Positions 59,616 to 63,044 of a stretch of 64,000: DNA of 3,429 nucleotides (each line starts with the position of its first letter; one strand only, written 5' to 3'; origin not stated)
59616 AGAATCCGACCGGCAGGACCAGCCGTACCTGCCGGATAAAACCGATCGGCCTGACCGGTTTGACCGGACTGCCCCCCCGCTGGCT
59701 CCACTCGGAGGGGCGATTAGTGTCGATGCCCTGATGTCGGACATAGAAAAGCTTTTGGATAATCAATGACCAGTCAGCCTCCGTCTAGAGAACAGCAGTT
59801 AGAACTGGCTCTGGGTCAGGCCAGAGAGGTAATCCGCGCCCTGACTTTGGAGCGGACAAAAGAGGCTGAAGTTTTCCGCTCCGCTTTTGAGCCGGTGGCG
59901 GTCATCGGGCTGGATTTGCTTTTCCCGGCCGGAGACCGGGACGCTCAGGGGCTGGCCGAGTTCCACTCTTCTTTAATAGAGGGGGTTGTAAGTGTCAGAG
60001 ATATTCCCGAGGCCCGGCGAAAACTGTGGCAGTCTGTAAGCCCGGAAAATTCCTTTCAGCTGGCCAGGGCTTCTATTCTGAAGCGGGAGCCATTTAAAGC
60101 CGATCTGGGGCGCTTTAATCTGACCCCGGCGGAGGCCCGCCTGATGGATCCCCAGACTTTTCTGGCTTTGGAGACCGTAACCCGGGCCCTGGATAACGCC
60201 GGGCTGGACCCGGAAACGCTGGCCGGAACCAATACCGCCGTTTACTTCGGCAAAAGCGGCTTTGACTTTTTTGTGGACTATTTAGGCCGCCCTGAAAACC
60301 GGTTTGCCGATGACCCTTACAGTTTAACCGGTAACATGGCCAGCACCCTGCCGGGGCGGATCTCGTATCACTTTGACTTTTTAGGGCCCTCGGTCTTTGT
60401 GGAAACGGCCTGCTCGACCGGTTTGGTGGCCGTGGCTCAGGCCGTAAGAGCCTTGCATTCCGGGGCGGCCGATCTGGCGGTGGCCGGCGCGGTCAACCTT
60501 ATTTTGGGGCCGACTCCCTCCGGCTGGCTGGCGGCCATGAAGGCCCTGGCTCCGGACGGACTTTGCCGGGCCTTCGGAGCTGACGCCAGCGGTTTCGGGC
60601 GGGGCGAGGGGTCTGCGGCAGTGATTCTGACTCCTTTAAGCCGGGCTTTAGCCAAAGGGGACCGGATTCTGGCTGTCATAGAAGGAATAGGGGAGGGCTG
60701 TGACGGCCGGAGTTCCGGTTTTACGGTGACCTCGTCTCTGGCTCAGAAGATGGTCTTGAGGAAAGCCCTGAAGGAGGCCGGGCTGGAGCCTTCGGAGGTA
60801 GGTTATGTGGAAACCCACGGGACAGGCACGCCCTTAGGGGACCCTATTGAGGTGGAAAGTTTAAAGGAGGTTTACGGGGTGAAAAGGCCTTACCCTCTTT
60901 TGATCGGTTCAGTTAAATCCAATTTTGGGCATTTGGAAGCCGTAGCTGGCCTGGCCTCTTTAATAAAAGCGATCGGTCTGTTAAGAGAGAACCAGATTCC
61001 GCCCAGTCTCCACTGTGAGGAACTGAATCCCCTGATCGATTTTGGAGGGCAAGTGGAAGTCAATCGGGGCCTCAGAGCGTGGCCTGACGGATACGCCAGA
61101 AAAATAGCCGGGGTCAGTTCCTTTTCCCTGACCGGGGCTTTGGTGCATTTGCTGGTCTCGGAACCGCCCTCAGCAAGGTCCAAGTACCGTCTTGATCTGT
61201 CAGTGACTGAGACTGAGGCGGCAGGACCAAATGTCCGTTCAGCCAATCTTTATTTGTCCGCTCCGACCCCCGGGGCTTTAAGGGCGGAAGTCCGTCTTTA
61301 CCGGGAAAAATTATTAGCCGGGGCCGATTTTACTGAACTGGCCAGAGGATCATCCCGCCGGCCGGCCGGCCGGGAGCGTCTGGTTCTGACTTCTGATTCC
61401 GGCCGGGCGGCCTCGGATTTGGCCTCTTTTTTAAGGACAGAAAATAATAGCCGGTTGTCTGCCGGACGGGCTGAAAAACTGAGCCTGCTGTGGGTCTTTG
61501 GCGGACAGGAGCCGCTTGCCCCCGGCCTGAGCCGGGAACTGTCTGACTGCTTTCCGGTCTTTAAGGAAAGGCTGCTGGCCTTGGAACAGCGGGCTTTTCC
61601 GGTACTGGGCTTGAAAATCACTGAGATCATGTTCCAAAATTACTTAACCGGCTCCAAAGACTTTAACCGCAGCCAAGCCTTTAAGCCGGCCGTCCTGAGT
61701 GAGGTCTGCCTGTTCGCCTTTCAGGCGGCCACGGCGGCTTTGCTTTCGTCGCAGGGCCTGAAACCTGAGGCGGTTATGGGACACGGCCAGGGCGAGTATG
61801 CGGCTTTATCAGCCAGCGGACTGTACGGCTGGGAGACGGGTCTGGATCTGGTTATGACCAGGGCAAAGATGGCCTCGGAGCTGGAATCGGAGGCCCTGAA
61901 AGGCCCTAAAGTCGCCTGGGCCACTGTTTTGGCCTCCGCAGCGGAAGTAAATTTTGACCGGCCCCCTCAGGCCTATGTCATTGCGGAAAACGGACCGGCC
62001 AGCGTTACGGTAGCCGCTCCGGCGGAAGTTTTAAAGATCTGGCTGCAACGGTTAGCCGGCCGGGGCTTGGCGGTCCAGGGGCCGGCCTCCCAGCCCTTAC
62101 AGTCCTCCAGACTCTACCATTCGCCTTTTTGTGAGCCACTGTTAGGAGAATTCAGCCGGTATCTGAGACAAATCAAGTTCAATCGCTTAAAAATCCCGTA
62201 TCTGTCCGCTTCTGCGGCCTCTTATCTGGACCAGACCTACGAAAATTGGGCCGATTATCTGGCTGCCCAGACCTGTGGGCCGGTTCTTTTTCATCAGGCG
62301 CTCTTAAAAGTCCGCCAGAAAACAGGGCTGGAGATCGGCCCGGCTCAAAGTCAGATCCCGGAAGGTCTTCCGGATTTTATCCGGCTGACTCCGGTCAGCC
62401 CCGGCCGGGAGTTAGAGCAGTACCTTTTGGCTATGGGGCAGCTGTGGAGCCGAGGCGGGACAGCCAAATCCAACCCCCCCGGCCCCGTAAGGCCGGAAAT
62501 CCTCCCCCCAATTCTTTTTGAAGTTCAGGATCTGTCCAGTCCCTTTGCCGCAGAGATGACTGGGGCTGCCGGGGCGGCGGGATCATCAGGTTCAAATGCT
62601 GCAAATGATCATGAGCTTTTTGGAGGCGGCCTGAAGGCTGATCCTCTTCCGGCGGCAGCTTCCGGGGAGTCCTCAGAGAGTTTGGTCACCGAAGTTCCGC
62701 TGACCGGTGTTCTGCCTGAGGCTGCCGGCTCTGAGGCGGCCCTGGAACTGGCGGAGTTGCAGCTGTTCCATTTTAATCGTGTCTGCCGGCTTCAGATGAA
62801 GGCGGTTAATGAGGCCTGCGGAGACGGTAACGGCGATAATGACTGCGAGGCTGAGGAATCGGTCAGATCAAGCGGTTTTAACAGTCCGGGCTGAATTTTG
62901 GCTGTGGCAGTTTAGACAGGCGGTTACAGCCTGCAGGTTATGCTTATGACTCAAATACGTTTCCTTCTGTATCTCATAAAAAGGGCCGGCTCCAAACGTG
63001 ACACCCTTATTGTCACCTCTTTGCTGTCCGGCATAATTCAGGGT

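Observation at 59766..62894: ACP-less KS-AT protein whose AT has lost the catalytic serine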

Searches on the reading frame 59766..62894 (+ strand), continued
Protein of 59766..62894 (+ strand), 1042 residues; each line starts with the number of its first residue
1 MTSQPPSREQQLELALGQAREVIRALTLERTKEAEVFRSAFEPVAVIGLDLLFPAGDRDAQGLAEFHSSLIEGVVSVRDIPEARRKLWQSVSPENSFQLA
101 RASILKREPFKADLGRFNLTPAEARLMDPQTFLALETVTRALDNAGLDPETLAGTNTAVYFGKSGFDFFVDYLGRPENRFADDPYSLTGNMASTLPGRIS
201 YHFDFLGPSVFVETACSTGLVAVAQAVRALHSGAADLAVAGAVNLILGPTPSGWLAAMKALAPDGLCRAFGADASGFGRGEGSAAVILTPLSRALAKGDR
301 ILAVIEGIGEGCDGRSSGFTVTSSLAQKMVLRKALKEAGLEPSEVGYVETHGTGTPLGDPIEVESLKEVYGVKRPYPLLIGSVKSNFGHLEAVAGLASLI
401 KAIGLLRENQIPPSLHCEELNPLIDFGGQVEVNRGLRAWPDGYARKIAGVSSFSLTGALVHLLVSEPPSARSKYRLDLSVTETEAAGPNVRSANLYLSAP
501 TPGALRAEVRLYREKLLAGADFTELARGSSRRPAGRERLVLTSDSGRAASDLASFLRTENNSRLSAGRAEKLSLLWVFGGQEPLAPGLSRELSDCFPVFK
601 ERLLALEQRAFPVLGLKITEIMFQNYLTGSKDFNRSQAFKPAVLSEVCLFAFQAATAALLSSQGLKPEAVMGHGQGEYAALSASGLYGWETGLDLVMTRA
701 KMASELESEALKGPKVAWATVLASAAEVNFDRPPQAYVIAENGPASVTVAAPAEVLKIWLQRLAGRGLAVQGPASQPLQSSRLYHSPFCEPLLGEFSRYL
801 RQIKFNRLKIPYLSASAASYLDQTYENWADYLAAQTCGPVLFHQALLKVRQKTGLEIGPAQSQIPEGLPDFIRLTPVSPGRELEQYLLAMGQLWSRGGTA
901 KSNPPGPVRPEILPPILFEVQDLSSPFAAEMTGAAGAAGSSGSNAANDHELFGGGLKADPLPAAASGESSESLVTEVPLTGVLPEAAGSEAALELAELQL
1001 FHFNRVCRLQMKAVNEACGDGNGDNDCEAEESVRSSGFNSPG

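Call 53: fold_search(model_id=the predicted structure, library=pdb)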
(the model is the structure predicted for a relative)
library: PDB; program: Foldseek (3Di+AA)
matches with E <= 10: 1287; with E <= 0.001: 1189
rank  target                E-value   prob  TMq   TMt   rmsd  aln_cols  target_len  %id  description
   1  2hg4_D                5.5e-73  1.00  0.64  0.74   7.6       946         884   28  Structure of the ketosynthase-acyltransferase didomain of module 5 from DEBS. (released 2006-07-11)
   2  2hg4_F                2.7e-72  1.00  0.62  0.72   6.9       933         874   29  Structure of the ketosynthase-acyltransferase didomain of module 5 from DEBS. (released 2006-07-11)
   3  8cuy_A                5.1e-72  1.00  0.73  0.74   6.2       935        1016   29  ACP1-KS-AT domains of mycobacterial Pks13 (released 2023-02-15)
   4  2hg4_E                7.1e-72  1.00  0.61  0.71   7.2       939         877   28  Structure of the ketosynthase-acyltransferase didomain of module 5 from DEBS. (released 2006-07-11)
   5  9pc6_B                8.9e-72  1.00  0.64  0.44   7.3       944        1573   31  Antibody (1B2) Bound Crosslinked Rifamycin Synthetase Module 1 with a C-terminal Type II Thioesterase (released 2025-07-23)
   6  8ee0_A                1.1e-71  1.00  0.61  0.71   7.7       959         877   29  KS-AT didomain from module 2 of the 6-deoxyerythronolide B synthase in complex with antibody fragment 1B2 (released 2023-05-31)
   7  8cv1_B                1.8e-71  1.00  0.72  0.80   6.2       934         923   28  ACP1-KS-AT domains of mycobacterial Pks13 (released 2023-02-15)
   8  4mz0_A                2.9e-71  1.00  0.69  0.79   7.1       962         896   28  Structure of a ketosynthase-acyltransferase di-domain from module CurL of the curacin A polyketide synthase (released 2014-01-29)
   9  9pat_B                4.1e-71  1.00  0.64  0.61   7.3       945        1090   30  Antibody (1B2) Bound Rifamycin Synthetase Module 1 in the Transacylation Mode (released 2025-07-23)
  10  6c9u_A                6.3e-71  1.00  0.66  0.76   7.3       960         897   28  Crystal structure of [KS3][AT3] didomain from module 3 of 6-deoxyerthronolide B synthase in complex with antibody frag (released 2018-05-23)
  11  9pc6_A                7.8e-71  1.00  0.64  0.44   7.2       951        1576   30  Antibody (1B2) Bound Crosslinked Rifamycin Synthetase Module 1 with a C-terminal Type II Thioesterase (released 2025-07-23)
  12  2hg4_A                1.1e-70  1.00  0.63  0.73   6.9       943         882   28  Structure of the ketosynthase-acyltransferase didomain of module 5 from DEBS. (released 2006-07-11)
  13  7s6d_B                1.9e-70  1.00  0.66  0.76   6.2       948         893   27  CryoEM structure of modular PKS holo-Lsd14 bound to antibody fragment 1B2, composite structure (released 2021-11-03)
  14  7s6b_A                2.1e-70  1.00  0.71  0.82   5.6       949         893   28  Crystal structure of modular polyketide synthase apo-Lsd14 from the Lasalocid biosynthesis pathway, trapped in the tra (released 2021-11-03)
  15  7uk4_A                2.9e-70  1.00  0.72  0.80   6.1       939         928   29  KS-AT di-domain of mycobacterial Pks13 with endogenous KS ligand bound (released 2023-02-15)
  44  4mz0_B                1.3e-63  1.00  0.66  0.82   6.5       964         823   27  Structure of a ketosynthase-acyltransferase di-domain from module CurL of the curacin A polyketide synthase (released 2014-01-29)
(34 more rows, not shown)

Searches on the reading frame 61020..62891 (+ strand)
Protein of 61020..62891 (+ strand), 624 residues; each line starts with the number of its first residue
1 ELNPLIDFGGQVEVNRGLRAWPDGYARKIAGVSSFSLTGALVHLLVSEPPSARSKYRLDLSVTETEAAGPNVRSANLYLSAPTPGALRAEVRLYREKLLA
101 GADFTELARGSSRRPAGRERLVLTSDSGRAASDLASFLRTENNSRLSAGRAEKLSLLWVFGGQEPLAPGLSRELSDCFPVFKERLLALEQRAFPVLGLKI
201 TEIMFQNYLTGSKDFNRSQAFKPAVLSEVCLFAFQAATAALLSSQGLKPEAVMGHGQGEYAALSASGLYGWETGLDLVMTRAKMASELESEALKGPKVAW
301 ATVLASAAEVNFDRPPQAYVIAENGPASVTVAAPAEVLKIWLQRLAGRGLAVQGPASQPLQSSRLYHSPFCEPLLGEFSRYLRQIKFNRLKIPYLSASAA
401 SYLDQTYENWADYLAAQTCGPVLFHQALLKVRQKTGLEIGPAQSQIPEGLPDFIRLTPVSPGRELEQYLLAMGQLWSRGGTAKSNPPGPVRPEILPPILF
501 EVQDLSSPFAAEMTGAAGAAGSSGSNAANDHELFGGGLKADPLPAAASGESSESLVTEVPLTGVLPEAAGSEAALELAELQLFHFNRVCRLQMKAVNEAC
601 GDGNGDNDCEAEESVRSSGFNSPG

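Call 19: search_protein_families(library=pfam, proteins=[window:61020-62891:+], max_evalue=10)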
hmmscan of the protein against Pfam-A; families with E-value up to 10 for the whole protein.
window:61020-62891:+ (624 aa): 2 families
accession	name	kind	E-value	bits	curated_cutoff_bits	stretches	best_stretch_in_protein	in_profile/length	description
PF00698.26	Acyl_transf_1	-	2.4e-24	86.8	32.7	1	158-440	2-266/319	Acyl transferase domain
PF16197.11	KAsynt_C_assoc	-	0.002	19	33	1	9-59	10-56/111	Ketoacyl-synthetase C-terminal extension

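Call 64: search_protein_representatives(protein=window:61203-62891:+)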
Query: 563 residues. Proteins with E-value up to 0.001 (for the whole library): 20300; up to 1e-10: 7199; up to 1e-30: 259. The best 150 are listed.
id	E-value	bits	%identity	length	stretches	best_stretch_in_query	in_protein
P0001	0.0e+00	1236.5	100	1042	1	1-563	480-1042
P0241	4.4e-97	342.9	31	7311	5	93-382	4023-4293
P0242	2.3e-80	287.7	30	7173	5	16-337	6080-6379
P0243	3.1e-67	244.4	28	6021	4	94-381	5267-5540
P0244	3.0e-66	241.1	29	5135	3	17-381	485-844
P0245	5.1e-63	230.4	29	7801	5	166-381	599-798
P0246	9.6e-63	229.5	29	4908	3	82-381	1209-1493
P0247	2.3e-58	215.1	32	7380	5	17-391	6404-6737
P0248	4.4e-58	214.2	29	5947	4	3-369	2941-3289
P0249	6.7e-58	213.6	31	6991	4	94-421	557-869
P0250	1.3e-57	212.6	30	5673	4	16-380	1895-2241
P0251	1.4e-56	209.2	28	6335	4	132-442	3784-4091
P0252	1.8e-56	208.8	28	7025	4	12-336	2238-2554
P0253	1.2e-55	206.1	25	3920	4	82-371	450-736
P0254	8.6e-55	203.3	29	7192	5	15-418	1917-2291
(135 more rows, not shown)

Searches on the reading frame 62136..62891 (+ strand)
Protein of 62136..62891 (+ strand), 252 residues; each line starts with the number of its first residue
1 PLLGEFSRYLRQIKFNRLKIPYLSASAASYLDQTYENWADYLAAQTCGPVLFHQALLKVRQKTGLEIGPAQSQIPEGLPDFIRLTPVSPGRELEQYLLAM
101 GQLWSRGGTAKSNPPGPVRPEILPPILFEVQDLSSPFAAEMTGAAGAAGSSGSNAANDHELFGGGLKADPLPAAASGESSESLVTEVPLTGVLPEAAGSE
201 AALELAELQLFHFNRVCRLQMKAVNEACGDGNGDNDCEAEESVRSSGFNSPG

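Call 19: search_protein_families(library=pfam, proteins=[window:62136-62891:+], max_evalue=10)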
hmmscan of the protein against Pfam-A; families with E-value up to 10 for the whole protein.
window:62136-62891:+ (252 aa): 0 families

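Call 20: search_protein_families(library=ncbifam, proteins=[window:62136-62891:+], max_evalue=1)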
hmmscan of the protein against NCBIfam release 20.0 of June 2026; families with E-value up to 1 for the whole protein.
window:62136-62891:+ (252 aa): 3 families
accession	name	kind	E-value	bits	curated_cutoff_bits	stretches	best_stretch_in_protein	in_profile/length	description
TIGR03131.1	malonate_mdcH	equivalog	0.0014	18.1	297.9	1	5-69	198-264/297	malonate decarboxylase subunit epsilon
NF005843.0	PRK07764.1-1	equivalog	0.06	11.4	1190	1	106-195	368-454/964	DNA polymerase III subunit gamma and tau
NF045894.1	PKS_plus_SDR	equivalog_domain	0.076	10.5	1740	1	2-70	734-804/1515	type I polyketide synthase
